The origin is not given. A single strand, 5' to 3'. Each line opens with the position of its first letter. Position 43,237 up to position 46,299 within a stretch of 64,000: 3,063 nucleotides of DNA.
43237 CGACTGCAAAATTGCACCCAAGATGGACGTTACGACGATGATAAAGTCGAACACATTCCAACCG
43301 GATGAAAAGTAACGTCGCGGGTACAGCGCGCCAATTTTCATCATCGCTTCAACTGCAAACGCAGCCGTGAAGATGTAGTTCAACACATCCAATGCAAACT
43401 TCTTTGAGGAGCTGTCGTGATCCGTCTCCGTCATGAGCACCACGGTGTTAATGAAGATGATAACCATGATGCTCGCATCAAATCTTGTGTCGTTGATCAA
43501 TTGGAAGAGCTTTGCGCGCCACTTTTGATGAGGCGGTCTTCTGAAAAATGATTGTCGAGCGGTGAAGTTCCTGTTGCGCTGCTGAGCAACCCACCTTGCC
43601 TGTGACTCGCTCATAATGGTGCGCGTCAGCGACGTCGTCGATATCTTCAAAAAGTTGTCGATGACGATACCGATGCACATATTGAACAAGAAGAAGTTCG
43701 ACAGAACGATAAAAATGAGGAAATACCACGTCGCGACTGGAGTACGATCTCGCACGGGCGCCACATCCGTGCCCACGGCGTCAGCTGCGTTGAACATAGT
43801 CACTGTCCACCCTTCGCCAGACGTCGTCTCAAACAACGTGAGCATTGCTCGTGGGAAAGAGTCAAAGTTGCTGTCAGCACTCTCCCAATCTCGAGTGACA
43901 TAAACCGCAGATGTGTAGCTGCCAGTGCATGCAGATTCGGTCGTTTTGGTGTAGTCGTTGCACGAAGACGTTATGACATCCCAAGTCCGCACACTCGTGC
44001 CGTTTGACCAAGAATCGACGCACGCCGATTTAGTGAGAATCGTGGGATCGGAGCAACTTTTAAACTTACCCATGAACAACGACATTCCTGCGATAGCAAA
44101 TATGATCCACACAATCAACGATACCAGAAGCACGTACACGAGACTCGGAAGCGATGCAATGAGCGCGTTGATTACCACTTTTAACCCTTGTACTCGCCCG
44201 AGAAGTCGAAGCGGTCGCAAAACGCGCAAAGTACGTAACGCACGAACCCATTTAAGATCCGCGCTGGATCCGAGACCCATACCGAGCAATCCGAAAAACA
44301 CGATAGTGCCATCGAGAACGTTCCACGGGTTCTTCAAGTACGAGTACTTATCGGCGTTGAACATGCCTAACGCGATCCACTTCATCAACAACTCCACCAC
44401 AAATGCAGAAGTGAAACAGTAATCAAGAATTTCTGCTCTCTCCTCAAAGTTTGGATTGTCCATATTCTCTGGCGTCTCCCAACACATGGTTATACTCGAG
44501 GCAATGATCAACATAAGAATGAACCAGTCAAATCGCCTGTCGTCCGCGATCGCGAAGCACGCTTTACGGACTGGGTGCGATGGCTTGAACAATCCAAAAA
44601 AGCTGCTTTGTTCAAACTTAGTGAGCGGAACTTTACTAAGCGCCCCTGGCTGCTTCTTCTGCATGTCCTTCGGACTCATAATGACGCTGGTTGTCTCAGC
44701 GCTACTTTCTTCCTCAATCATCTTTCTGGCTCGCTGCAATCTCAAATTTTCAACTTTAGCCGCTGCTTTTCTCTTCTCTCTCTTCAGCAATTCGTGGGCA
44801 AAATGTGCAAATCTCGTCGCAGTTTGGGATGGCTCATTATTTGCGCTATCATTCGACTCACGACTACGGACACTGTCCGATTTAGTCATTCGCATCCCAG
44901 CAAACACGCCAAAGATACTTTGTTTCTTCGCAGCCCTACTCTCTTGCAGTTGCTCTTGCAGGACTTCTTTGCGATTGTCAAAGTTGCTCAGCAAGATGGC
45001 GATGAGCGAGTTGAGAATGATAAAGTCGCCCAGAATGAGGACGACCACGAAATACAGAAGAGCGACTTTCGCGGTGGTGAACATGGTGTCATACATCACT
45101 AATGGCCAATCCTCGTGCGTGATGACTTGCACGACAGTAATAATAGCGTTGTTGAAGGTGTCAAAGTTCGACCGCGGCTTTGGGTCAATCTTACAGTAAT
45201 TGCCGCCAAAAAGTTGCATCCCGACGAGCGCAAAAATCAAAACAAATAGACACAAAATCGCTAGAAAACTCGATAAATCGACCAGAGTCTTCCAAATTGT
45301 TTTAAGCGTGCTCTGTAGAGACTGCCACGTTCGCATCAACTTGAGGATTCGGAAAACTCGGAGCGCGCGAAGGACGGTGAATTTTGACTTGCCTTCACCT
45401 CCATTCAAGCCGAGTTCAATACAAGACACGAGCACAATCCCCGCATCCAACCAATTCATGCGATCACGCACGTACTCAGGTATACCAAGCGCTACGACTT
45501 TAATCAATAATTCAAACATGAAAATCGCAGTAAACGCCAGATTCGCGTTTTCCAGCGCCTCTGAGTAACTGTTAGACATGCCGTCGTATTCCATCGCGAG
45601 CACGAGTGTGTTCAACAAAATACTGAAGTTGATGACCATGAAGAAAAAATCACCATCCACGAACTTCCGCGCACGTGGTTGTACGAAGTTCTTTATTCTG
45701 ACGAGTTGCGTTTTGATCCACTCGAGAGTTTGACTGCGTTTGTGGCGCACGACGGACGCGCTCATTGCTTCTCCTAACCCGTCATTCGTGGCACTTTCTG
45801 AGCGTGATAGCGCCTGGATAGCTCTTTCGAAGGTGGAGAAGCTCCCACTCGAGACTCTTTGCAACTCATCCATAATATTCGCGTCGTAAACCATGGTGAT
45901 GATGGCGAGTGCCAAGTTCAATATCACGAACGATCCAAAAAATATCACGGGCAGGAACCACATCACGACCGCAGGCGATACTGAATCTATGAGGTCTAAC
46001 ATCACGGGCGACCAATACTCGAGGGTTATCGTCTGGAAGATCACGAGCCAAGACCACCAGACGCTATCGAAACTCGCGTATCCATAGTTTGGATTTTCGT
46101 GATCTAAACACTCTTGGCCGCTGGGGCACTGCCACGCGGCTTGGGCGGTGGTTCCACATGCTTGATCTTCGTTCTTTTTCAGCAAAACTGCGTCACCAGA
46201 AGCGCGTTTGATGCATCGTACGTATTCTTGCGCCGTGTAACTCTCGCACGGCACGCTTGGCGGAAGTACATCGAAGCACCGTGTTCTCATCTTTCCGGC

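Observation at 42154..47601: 1830-aa four-domain voltage-gated cation channel with EEEE pore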

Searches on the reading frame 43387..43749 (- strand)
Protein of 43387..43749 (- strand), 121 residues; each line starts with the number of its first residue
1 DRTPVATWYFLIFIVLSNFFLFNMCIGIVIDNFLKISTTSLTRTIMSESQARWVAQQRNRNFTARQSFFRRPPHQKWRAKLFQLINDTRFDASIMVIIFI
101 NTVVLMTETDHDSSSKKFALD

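Call 16: search_solved_structures(query=window:43387-43749:-, max_evalue=0.001, show_alignments=4)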
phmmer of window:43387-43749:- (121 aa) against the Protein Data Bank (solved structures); distinct sequences matched with E-value up to 0.001: 53.
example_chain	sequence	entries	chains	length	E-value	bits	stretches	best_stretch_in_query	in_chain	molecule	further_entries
9ayg_A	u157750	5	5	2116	2.1e-16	63.1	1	4-109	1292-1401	Voltage-dependent T-type calcium channel subunit alpha-1H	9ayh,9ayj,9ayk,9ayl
7dtd_A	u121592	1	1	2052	1.6e-14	57.1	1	8-113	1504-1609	Sodium channel protein type 1 subunit alpha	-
9v3s_A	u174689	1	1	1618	6.3e-14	55.2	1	9-116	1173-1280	Sodium channel protein type 5 subunit alpha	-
8f6p_A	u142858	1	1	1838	1.1e-13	54.3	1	9-116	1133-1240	Sodium channel protein type 5 subunit alpha,Green fluorescent protein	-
6uz0_A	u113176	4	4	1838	1.2e-13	54.2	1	9-116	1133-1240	Sodium channel protein type 5 subunit alpha,Green fluorescent protein | Sodium channel protein type 5 subunit alpha, Enhanced Green fluorescent protein | Sodium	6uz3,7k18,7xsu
8t6l_A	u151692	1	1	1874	1.3e-13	54.2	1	9-116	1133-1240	Sodium channel protein type 5 subunit alpha,Green fluorescent protein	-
7dtc_A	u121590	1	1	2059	1.5e-13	54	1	9-116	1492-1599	Sodium channel protein type 5 subunit alpha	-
6j8g_A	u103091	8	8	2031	1.6e-13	53.9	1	9-113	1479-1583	Sodium channel protein type 9 subunit alpha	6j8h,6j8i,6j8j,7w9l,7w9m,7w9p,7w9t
8vyj_A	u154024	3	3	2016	1.7e-13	53.7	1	9-116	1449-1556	Sodium channel protein type 5 subunit alpha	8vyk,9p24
9iti_A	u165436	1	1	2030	1.8e-13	53.7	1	9-113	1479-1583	Sodium channel protein type 9 subunit alpha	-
8i5b_A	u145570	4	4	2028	1.9e-13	53.6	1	9-113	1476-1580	Sodium channel protein type 9 subunit alpha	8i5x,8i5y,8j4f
21tp_A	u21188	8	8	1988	1.9e-13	53.6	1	9-113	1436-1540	Sodium channel protein type 9 subunit alpha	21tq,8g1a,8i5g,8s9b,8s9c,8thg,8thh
7w9k_A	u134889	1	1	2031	1.9e-13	53.6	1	9-113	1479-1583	Sodium channel protein type 9 subunit alpha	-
6lqa_B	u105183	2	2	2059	1.9e-13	53.6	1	9-116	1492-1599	Sodium channel protein type 5 subunit alpha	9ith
7xm9_A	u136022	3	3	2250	3e-13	53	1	9-113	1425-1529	Isoform 3 of Sodium channel protein type 9 subunit alpha,Green fluorescent protein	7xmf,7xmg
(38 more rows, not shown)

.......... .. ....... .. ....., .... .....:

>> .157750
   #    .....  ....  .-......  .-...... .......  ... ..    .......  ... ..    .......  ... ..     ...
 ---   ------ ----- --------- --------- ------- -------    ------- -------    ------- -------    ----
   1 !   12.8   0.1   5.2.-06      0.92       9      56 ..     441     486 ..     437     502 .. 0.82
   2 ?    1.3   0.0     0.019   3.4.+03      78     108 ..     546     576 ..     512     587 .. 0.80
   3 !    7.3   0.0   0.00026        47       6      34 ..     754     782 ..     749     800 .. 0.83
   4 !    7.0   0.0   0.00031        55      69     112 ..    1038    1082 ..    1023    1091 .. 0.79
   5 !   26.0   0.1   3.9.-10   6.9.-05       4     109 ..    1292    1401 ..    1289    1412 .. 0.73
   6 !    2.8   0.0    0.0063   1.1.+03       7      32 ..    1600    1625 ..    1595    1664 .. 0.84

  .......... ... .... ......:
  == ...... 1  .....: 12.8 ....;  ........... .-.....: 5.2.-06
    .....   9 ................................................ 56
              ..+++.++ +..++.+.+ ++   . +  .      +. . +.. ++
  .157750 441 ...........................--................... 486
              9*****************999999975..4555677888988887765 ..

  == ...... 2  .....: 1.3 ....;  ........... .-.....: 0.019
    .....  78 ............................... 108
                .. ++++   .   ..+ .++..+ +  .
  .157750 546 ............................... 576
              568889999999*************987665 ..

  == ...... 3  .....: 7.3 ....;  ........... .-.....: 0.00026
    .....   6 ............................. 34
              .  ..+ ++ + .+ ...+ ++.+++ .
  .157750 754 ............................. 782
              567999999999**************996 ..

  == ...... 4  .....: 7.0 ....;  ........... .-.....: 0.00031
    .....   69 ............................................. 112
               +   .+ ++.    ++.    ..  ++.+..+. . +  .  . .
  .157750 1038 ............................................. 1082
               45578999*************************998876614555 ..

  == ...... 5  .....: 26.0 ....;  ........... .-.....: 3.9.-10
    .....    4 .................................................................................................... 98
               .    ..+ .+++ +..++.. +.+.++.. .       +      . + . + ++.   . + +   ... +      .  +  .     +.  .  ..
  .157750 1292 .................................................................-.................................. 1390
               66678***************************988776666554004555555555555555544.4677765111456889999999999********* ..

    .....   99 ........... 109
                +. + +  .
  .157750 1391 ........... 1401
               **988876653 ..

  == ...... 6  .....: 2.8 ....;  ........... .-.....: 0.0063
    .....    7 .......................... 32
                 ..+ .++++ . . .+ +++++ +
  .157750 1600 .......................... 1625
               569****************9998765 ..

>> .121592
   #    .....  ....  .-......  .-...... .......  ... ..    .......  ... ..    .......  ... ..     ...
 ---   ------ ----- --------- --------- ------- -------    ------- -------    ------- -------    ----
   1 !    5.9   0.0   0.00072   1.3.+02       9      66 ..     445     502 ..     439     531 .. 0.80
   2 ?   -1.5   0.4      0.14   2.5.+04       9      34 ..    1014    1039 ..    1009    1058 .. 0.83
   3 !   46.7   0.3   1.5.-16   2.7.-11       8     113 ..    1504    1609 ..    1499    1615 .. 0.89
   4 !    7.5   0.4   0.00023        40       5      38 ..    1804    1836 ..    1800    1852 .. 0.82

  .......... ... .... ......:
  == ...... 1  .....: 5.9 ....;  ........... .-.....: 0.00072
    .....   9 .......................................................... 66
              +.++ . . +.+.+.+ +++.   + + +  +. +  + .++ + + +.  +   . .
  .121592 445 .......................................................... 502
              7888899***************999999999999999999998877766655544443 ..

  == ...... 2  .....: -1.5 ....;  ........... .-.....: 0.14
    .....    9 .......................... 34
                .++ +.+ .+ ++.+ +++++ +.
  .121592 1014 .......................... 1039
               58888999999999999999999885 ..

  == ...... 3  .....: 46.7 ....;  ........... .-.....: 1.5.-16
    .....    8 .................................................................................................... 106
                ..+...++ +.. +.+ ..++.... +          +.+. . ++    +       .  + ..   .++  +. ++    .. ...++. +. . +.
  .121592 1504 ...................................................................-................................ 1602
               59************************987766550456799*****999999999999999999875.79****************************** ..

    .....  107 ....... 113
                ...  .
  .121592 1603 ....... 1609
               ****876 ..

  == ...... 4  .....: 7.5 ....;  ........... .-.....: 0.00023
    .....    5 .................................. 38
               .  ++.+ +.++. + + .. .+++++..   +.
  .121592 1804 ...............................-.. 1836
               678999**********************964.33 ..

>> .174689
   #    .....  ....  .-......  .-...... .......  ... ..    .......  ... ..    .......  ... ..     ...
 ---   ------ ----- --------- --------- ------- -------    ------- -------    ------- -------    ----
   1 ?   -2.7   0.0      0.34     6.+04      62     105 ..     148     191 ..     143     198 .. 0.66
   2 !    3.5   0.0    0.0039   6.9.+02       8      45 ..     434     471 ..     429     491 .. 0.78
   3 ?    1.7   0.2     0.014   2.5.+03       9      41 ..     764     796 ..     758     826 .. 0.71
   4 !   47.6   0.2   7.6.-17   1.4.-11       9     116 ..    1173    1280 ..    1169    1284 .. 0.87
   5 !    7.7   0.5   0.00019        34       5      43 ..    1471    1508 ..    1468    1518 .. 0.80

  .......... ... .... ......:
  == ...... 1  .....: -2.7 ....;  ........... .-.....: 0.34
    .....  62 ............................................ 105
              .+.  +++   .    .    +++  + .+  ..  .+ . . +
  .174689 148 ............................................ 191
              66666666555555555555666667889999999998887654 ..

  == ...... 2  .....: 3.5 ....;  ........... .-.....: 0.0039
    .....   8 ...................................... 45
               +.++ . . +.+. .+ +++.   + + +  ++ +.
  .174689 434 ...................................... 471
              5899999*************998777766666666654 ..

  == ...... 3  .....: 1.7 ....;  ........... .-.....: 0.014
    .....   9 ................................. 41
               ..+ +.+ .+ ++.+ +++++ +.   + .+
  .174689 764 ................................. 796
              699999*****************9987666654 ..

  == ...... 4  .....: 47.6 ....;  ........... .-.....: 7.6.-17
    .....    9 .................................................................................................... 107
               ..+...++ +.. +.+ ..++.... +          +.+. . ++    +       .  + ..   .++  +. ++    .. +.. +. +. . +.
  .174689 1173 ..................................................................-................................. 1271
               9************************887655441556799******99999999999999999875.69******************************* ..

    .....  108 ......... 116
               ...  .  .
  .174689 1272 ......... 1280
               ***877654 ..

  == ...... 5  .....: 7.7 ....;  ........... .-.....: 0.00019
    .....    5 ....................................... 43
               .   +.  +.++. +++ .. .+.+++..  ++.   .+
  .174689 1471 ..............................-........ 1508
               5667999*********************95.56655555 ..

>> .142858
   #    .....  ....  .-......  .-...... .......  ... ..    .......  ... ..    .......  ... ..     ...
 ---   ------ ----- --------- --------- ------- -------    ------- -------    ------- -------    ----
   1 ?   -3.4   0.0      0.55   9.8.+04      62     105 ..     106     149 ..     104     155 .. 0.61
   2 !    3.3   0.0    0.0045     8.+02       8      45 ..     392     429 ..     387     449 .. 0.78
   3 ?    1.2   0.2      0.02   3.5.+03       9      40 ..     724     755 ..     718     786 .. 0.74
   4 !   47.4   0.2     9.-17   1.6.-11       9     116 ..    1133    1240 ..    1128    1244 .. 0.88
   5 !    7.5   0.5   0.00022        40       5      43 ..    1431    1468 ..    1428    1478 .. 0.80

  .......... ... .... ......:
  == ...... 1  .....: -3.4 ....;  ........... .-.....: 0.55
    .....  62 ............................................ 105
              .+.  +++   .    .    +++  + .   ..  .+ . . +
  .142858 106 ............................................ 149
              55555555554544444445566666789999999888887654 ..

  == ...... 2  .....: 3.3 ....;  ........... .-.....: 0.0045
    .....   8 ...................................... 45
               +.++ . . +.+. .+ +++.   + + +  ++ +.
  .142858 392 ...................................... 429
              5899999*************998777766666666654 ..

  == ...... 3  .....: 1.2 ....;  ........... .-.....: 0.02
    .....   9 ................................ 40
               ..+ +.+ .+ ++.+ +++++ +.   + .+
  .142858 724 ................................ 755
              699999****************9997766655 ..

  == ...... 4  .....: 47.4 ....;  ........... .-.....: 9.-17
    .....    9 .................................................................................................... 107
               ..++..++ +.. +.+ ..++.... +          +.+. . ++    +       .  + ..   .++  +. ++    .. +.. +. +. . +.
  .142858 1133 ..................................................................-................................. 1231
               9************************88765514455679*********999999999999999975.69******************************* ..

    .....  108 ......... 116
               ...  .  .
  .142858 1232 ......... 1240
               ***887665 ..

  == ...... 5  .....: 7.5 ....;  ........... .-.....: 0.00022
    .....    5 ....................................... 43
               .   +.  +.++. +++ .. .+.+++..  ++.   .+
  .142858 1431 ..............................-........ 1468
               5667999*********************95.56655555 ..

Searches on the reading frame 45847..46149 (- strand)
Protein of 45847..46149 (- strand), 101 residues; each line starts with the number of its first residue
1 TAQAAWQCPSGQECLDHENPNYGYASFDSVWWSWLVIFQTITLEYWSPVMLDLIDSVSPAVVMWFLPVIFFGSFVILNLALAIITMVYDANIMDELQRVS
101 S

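Call 15: search_solved_structures(query=window:45847-46149:-, max_evalue=0.001, show_alignments=3)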
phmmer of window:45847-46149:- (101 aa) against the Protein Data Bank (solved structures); distinct sequences matched with E-value up to 0.001: 106 (the best 60 are shown).
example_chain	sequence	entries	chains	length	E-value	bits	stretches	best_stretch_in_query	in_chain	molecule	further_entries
7wli_A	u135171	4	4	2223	7.5e-24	87.2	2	18-88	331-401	Voltage-dependent T-type calcium channel subunit alpha-1I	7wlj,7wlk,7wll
7xve_A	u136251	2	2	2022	2.1e-23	85.8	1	6-91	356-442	Sodium channel protein type 9 subunit alpha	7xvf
8xmm_A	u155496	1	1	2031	2.1e-23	85.7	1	6-91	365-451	Sodium channel protein type 9 subunit alpha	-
25ih_A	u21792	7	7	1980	2.5e-23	85.5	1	4-92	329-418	Sodium channel protein type 8 subunit alpha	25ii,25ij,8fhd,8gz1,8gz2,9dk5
5x0m_A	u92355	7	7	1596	1.3e-22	83.2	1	4-89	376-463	Sodium channel protein | Sodium channel protein PaFPC1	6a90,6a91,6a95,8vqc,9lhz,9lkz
6agf_A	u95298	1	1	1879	1.4e-22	83.1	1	5-89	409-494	Sodium channel protein type 4 subunit alpha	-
7w77_D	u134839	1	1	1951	1.4e-22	83.1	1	5-92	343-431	Sodium channel protein type 3 subunit alpha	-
9iti_A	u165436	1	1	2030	1.5e-22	83.1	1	6-91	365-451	Sodium channel protein type 9 subunit alpha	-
8f0p_A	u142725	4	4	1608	1.6e-22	82.9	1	4-89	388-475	Sodium channel protein PaFPC1,Sodium channel protein type 9 subunit alpha chimera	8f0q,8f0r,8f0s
7w7f_D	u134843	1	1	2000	1.7e-22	82.9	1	5-92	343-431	Sodium channel protein type 3 subunit alpha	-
6nt3_A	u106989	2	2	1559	1.8e-22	82.8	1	4-89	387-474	Sodium channel protein type 9 subunit alpha, Sodium channel protein PaFPC1, chimeric const | Sodium channel protein PaFPC1,Sodium channel protein type 9 subunit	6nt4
21tp_A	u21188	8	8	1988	3.2e-22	82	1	6-91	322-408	Sodium channel protein type 9 subunit alpha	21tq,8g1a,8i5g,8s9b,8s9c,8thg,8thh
8xmn_A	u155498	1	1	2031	3.2e-22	82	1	6-91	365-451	Sodium channel protein type 9 subunit alpha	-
8xmo_A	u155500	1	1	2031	3.2e-22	81.9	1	6-91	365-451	Sodium channel protein type 9 subunit alpha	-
8i5b_A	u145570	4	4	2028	3.6e-22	81.8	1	6-91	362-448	Sodium channel protein type 9 subunit alpha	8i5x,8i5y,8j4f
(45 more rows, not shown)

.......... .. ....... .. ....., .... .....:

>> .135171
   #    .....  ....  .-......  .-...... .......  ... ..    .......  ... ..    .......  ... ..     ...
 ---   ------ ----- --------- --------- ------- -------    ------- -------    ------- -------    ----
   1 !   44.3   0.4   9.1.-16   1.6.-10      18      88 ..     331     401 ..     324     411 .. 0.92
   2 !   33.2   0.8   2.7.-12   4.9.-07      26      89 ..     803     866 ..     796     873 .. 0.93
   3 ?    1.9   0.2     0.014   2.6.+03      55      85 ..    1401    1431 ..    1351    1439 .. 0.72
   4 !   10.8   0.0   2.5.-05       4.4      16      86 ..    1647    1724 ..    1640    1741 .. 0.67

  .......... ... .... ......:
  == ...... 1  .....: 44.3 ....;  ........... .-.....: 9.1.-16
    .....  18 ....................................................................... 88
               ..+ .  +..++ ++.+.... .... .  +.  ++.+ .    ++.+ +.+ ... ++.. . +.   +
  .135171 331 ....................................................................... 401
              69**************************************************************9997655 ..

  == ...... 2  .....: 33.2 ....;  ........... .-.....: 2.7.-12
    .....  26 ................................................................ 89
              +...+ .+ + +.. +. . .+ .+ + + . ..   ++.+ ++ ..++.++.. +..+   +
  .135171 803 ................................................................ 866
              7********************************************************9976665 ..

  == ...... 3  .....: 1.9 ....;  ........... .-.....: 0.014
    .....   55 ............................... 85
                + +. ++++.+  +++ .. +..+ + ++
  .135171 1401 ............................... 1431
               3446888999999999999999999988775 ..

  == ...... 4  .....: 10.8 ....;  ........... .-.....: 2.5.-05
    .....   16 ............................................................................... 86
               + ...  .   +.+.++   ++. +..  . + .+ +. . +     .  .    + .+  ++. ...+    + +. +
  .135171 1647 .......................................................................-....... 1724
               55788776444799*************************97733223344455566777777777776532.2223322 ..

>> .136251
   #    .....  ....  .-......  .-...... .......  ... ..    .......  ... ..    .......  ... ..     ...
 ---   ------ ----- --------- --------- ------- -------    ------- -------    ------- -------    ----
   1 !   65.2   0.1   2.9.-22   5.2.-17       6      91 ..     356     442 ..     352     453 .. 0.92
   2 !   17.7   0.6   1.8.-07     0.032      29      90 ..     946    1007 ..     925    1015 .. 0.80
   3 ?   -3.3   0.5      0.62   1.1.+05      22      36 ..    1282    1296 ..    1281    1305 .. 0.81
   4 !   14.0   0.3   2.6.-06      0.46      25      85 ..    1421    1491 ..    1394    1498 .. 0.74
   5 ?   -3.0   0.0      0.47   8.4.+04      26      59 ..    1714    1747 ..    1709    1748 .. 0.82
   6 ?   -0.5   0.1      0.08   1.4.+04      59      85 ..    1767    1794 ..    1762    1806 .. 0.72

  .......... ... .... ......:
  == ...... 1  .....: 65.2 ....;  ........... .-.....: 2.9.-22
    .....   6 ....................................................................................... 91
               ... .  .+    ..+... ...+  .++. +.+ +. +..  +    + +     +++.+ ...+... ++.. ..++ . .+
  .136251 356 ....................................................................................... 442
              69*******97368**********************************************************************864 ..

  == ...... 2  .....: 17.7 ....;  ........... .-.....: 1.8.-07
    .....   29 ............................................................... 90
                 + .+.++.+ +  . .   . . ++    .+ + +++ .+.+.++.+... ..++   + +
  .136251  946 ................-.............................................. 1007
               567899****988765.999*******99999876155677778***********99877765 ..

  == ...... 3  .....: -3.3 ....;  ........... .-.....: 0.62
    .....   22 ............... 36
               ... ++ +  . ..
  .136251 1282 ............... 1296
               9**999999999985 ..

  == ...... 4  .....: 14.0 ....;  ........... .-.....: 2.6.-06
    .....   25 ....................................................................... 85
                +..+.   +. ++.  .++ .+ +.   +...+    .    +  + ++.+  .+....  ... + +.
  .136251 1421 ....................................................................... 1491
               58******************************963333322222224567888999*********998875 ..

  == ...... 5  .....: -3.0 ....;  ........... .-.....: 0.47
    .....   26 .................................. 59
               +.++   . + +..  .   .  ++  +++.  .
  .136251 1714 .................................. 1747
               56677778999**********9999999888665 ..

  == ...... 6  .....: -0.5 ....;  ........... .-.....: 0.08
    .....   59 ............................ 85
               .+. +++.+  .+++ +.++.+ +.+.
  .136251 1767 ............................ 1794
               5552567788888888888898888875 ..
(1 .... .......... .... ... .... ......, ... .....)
